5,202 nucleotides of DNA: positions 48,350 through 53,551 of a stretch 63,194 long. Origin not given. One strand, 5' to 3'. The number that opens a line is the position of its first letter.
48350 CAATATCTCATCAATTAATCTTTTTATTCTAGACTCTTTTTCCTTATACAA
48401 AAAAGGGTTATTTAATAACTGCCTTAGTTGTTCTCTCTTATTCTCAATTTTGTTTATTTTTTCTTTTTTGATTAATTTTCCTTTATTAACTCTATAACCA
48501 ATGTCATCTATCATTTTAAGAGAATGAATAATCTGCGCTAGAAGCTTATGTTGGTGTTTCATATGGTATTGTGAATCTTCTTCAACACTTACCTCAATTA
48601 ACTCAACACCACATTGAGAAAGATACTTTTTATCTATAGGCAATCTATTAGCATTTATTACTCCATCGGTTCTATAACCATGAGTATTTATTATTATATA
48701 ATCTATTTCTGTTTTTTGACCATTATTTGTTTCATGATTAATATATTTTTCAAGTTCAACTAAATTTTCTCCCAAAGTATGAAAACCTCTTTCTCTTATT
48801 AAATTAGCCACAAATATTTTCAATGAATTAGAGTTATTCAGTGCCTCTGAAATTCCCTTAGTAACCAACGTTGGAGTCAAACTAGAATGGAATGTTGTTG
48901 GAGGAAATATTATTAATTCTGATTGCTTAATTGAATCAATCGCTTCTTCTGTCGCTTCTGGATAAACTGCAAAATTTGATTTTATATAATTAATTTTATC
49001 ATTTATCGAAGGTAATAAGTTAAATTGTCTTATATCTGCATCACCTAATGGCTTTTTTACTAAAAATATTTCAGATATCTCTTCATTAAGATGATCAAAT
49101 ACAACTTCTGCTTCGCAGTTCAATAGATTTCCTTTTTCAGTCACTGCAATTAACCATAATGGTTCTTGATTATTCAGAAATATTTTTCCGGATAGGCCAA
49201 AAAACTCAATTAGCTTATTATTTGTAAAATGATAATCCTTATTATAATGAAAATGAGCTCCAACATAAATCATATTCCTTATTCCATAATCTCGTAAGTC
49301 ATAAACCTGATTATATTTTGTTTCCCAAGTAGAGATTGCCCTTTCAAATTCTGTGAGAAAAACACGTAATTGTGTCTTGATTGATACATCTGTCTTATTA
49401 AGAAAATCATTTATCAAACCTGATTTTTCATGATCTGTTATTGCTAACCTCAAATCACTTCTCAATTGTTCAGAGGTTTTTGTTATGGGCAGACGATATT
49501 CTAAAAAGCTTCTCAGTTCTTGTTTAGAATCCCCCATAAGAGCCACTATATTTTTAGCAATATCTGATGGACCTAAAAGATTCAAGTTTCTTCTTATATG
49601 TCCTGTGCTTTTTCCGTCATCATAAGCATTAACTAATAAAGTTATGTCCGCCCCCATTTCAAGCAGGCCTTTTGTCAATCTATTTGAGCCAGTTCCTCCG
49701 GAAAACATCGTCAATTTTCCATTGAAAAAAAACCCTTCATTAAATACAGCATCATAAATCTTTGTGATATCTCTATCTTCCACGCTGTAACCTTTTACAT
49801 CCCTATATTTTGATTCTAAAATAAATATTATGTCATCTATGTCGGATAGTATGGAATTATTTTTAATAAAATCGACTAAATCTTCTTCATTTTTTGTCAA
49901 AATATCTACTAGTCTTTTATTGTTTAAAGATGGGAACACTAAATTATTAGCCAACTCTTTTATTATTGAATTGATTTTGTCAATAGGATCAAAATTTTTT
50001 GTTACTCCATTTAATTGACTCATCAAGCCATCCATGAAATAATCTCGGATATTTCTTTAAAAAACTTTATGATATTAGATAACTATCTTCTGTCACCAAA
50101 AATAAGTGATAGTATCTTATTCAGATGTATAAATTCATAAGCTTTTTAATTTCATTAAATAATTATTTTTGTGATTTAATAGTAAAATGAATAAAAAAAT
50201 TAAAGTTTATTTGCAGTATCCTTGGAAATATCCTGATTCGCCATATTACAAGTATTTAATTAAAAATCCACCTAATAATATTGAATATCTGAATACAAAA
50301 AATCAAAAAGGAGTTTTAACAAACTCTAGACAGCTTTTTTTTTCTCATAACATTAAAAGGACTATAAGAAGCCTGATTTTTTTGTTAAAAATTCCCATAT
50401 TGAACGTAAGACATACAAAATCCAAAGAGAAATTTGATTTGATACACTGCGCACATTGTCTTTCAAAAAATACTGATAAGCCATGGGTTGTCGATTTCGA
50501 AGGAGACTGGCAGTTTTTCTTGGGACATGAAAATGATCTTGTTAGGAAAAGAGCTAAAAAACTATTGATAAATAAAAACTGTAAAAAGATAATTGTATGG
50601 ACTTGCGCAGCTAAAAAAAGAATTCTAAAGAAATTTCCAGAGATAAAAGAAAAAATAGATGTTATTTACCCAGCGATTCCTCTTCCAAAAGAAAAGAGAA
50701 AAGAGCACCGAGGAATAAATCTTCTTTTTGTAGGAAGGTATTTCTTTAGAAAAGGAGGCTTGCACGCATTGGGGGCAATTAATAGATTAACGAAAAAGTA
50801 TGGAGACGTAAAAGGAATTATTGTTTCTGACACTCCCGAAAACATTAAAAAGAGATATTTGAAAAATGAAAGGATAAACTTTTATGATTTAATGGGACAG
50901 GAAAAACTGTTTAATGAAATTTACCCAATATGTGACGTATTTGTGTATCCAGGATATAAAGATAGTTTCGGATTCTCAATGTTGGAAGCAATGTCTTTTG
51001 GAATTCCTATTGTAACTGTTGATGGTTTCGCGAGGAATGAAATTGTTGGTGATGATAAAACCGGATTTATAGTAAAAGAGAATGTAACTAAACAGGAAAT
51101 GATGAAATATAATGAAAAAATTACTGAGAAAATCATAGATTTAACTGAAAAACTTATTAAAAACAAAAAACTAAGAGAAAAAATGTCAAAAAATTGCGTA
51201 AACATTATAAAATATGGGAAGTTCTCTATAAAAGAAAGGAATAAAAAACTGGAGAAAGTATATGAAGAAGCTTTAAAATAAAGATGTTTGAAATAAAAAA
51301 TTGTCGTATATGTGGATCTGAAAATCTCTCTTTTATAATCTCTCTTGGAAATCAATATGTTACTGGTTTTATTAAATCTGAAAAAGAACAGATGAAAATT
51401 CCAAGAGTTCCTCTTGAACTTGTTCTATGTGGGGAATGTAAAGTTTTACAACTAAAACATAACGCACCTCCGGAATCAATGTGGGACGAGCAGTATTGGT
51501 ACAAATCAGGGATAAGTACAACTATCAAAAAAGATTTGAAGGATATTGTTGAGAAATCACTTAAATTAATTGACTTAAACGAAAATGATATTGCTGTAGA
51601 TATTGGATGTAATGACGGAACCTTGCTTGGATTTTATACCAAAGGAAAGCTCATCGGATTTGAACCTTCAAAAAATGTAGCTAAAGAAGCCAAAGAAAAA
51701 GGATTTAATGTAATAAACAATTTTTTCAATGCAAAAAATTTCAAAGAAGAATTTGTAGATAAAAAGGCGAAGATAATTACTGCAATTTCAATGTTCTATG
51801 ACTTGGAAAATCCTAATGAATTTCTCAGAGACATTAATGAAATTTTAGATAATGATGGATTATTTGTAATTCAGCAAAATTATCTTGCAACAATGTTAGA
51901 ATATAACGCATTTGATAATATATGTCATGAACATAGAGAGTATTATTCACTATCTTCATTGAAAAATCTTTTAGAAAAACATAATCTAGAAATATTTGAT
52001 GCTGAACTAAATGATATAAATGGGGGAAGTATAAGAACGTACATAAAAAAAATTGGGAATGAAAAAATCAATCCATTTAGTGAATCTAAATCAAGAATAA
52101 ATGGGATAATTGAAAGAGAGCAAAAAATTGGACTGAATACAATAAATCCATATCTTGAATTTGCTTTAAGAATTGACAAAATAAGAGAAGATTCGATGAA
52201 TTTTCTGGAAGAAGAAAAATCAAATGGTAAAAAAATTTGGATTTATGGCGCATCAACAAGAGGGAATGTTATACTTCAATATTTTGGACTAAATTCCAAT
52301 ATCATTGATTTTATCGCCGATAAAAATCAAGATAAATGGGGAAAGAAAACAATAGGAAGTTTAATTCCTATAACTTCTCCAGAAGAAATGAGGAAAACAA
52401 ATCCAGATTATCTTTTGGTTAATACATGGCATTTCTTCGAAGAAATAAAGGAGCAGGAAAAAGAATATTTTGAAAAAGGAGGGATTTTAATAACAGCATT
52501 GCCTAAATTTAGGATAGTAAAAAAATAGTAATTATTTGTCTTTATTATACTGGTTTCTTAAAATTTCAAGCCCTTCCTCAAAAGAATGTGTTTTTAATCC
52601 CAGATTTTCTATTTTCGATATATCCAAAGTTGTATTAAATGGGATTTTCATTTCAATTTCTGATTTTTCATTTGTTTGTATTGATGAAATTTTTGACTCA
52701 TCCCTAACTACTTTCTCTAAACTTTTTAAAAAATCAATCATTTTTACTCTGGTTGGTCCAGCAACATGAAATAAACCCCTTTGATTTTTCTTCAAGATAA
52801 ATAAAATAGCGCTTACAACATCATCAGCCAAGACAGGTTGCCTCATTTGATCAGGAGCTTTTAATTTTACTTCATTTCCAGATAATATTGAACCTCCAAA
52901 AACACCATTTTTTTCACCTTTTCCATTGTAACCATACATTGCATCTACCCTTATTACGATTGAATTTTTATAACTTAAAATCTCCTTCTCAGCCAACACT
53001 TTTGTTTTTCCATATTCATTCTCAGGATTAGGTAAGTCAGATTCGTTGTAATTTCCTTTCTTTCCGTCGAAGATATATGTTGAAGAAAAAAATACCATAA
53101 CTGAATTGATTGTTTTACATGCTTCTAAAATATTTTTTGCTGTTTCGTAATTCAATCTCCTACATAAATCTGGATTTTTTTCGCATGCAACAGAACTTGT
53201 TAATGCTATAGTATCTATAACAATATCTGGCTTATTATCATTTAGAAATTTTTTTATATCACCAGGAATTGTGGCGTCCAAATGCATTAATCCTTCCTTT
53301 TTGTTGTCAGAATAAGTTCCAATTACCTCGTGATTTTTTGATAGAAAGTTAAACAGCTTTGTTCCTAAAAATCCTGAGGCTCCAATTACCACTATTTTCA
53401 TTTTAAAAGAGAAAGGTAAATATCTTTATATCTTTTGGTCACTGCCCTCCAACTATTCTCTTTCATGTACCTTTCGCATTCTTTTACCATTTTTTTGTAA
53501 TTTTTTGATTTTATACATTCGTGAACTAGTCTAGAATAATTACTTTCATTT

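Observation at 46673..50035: Triple fusion YvcK/CofD + GlmU-type nucleotidyltransferase + HAD phosphatase inside the glycan cluster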

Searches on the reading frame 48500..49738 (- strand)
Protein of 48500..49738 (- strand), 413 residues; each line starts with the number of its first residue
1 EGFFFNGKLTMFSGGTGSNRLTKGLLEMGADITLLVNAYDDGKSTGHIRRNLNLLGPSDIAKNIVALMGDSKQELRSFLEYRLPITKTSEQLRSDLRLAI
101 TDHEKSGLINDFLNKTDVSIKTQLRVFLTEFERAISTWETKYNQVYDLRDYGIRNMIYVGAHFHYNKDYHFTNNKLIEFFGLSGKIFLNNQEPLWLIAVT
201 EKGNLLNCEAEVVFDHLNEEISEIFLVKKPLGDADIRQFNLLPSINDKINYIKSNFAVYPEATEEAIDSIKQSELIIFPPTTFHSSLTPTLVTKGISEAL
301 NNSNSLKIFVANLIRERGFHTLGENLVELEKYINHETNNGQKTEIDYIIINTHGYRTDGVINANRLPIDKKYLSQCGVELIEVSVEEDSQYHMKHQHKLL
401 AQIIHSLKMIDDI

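Call 57: search_solved_structures(query=window:48500-49738:-, max_evalue=10, show_alignments=4)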
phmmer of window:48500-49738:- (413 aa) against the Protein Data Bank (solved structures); distinct sequences matched with E-value up to 10: 5.
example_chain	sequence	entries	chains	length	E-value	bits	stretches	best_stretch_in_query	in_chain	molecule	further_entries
2ppv_A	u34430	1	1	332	1.4e-23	86.8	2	261-408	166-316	Uncharacterized protein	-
2q7x_A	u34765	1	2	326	3e-16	62.8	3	7-83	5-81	UPF0052 protein SP_1565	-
2hzb_A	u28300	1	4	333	3.3e-14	56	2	9-82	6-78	Hypothetical UPF0052 protein BH3568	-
2o2z_A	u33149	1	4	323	3.7e-14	55.9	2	9-82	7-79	hypothetical protein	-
2p0y_A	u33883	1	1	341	1.5e-11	47.3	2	8-82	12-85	Hypothetical protein lp_0780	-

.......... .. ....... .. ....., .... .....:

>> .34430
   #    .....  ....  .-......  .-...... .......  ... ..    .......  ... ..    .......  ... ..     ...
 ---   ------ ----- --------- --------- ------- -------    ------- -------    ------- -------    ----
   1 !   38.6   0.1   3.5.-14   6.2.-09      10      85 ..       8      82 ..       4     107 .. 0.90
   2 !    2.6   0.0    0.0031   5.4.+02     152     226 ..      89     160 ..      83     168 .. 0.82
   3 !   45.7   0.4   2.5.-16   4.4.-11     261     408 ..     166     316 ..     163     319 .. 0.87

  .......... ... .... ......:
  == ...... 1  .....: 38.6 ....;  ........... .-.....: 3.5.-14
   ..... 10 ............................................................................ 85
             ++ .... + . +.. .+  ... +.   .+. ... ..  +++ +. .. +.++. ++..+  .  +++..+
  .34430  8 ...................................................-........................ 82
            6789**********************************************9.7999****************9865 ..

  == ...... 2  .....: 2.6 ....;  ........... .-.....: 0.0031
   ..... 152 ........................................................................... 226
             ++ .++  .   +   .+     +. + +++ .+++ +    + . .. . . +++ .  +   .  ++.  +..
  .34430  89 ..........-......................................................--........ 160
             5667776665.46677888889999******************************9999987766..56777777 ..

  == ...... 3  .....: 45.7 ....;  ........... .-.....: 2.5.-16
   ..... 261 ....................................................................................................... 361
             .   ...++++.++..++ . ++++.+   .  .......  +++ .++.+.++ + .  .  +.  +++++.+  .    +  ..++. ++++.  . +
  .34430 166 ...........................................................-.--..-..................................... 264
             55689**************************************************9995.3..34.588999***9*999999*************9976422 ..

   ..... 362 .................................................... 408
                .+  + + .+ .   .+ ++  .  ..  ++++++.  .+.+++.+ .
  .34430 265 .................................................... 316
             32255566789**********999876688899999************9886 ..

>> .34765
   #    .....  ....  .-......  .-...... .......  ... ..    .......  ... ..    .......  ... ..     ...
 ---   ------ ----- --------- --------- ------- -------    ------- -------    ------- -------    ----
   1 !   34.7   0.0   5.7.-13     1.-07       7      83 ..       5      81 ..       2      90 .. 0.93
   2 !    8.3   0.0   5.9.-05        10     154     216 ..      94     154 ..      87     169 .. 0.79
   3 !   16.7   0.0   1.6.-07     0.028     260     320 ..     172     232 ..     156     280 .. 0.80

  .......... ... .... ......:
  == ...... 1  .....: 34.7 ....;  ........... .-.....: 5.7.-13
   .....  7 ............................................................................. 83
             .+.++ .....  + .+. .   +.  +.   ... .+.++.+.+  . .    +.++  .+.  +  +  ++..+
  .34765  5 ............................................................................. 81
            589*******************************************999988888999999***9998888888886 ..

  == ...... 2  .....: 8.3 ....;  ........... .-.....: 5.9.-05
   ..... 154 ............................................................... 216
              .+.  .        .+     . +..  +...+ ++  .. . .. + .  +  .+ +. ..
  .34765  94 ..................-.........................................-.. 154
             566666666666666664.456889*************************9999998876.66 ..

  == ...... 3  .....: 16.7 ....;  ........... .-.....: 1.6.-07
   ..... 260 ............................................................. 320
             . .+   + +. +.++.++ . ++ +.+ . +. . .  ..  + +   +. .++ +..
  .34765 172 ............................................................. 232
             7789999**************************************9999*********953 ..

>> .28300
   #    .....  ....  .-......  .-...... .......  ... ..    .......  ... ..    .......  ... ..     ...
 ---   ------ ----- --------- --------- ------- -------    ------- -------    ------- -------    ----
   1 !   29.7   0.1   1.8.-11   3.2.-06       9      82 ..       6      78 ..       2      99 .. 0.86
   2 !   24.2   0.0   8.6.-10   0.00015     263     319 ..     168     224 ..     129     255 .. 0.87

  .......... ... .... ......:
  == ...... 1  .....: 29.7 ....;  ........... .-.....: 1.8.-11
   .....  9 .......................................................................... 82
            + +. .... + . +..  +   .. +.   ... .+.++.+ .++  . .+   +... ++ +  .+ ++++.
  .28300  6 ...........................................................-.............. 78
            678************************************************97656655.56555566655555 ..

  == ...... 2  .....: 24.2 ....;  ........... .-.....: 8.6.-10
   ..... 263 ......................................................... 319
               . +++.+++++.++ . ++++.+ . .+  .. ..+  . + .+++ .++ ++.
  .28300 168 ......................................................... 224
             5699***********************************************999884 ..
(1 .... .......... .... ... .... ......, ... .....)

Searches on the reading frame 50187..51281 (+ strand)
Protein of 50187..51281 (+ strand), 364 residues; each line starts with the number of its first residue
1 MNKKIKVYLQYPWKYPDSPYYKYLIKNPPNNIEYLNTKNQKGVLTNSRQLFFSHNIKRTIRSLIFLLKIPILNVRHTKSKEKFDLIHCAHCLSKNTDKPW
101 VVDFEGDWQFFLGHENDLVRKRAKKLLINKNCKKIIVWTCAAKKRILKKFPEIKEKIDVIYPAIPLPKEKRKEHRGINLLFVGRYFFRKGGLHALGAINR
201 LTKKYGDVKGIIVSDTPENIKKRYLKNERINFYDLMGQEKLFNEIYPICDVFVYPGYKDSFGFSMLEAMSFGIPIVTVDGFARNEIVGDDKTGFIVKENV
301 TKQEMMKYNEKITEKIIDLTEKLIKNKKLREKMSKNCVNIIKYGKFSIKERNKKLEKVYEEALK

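Call 8: search_protein_families(library=pfam, proteins=[window:50187-51281:+], max_evalue=0.01)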
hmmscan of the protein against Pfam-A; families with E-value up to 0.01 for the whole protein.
window:50187-51281:+ (364 aa): 4 families
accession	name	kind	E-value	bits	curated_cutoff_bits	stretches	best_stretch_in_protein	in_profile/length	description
PF00534.26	Glycos_transf_1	-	1e-22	80.9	26.4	1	169-328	8-170/172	Glycosyl transferases group 1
PF13692.12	Glyco_trans_1_4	-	3.6e-17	63.4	27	1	178-300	3-128/142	Glycosyl transferases group 1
PF20706.3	GT4-conflict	-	0.00015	21.3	26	1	162-336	179-375/385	Family 4 Glycosyltransferase in conflict systems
PF13439.12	Glyco_transf_4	-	0.00035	21.1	28.5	1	72-165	62-167/170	Glycosyltransferase Family 4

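Call 21: search_protein_families(library=ncbifam, proteins=[window:50187-51281:+], max_evalue=0.001)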
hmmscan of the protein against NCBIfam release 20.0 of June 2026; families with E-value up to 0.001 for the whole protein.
window:50187-51281:+ (364 aa): 21 families
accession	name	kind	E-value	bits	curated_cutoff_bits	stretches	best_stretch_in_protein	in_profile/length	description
TIGR02149.1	glgA_Coryne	subfamily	7.2e-17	61.6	302.4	1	131-361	144-389/391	glycogen synthase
TIGR03999.1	thiol_BshA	equivalog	3.4e-15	55.8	273.7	1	208-363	230-374/375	N-acetyl-alpha-D-glucosaminyl L-malate synthase BshA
TIGR04157.1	glyco_rSAM_CFB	subfamily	1.8e-14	53.5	400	1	155-358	193-405/406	TIGR04157 family glycosyltransferase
TIGR03449.1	mycothiol_MshA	equivalog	3e-10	39.6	462.5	1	227-363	283-404/406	D-inositol-3-phosphate glycosyltransferase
NF047684.1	TeichurnBiosyTuaC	equivalog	2.7e-09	36.4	550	1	149-363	198-390/391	teichuronic acid biosynthesis protein TuaC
NF038229.1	Glyco4_Geo_Pelo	equivalog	3e-08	33.1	400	1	120-363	97-337/338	GPMC system family 4 glycosyltransferase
NF041876.1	EPS_EpsE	equivalog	1.1e-07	31.4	400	1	172-302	210-349/389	exopolysaccharide biosynthesis GT4 family glycosyltransferase EpsE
TIGR02918.1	TIGR02918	equivalog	1.7e-07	30.3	574.6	1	219-322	364-467/500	accessory Sec system glycosyltransferase GtfA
TIGR03088.1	stp2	hypoth_equivalog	3.9e-07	29.4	409.05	1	207-363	229-374/374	TIGR03088 family PEP-CTERM/XrtA system glycosyltransferase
NF053787.1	GlcN_PG_synth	equivalog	4.1e-07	29.2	480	1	179-311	200-322/361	N-acetylglucosaminyl phosphatidylglycerol synthase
NF012028.0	PRK15484.1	subfamily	1.9e-06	27.2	618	1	179-312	196-341/380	lipopolysaccharide N-acetylglucosaminyltransferase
NF038295.1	EPS_HpsP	equivalog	2.1e-06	27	550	1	243-303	282-342/388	hormogonium polysaccharide biosynthesis glycosyltransferase HpsP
TIGR02470.1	sucr_synth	equivalog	4.4e-06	25.1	810.4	1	241-342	632-729/784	sucrose synthase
TIGR04047.1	MSMEG_0565_glyc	hypoth_equivalog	3e-05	23.3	259.85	1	244-290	272-316/373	MSMEG_0565 family glycosyltransferase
NF046085.1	XrtY_assoc_Gly1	equivalog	0.00011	21.1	400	1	114-319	141-350/387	XrtY-associated glycosyltransferase XYAG1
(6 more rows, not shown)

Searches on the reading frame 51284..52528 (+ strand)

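Call 8: search_protein_families(library=pfam, proteins=[window:51284-52528:+], max_evalue=0.01)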
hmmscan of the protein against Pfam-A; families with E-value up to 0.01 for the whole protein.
window:51284-52528:+ (414 aa): 7 families
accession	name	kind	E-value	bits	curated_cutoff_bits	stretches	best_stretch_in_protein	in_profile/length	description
PF08484.17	Methyltransf_14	-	8.4e-46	156.1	23.5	1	245-407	2-160/160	C-methyltransferase C-terminal domain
PF13489.12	Methyltransf_23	-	2.4e-16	60.3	27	1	98-237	20-161/164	Methyltransferase domain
PF08421.16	Methyltransf_13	-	2.9e-13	50.2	31.3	1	7-66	1-61/62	Putative zinc binding domain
PF08241.18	Methyltransf_11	-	1.2e-06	29.4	21.2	1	105-196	1-95/95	Methyltransferase domain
PF13847.12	Methyltransf_31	-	3.2e-06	27.3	27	1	100-224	3-130/145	Methyltransferase domain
PF08242.18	Methyltransf_12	-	1.3e-05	26.3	30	1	105-194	1-98/98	Methyltransferase domain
PF13649.12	Methyltransf_25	-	0.0026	18.8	27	1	105-192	2-97/97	Methyltransferase domain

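Call 21: search_protein_families(library=ncbifam, proteins=[window:51284-52528:+], max_evalue=0.001)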
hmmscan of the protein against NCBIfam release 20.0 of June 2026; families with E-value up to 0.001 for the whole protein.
window:51284-52528:+ (414 aa): 3 families
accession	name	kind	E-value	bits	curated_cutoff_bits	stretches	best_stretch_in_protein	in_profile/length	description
NF045667.1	MTase_DVU1556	equivalog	2.4e-06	27.1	155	1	88-238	10-163/213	DVU_1556 family methyltransferase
TIGR02072.1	BioC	equivalog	3.2e-05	23.8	184.95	1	99-261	33-202/244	malonyl-ACP O-methyltransferase BioC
TIGR04345.1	ovoA_Cterm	equivalog_domain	0.00026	20.6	170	1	150-233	125-209/242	putative 4-mercaptohistidine N1-methyltransferase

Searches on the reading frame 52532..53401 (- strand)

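Call 8: search_protein_families(library=pfam, proteins=[window:52532-53401:-], max_evalue=0.01)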
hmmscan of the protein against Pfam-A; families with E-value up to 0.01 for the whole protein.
window:52532-53401:- (289 aa): 7 families
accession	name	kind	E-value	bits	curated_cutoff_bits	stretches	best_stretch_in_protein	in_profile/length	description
PF04321.23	RmlD_sub_bind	-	7.5e-44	150.4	27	1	1-281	1-281/287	RmlD substrate binding domain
PF01370.27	Epimerase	-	6.4e-25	88.4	20.9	1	3-208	1-230/240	NAD dependent epimerase/dehydratase family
PF01073.25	3Beta_HSD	-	7.8e-09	35.4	22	1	4-149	1-165/280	3-beta hydroxysteroid dehydrogenase/isomerase family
PF16363.11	GDP_Man_Dehyd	-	2.2e-08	34.4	27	1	5-248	2-290/332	GDP-mannose 4,6 dehydratase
PF07993.18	NAD_binding_4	-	7.3e-07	29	20.1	1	70-157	98-209/258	Male sterility protein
PF02719.21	Polysacc_synt_2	-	0.00022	21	20.2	1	49-237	69-252/293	Polysaccharide biosynthesis protein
PF01113.26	DapB_N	-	0.0024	18.4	25.6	1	1-80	1-87/124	Dihydrodipicolinate reductase, N-terminus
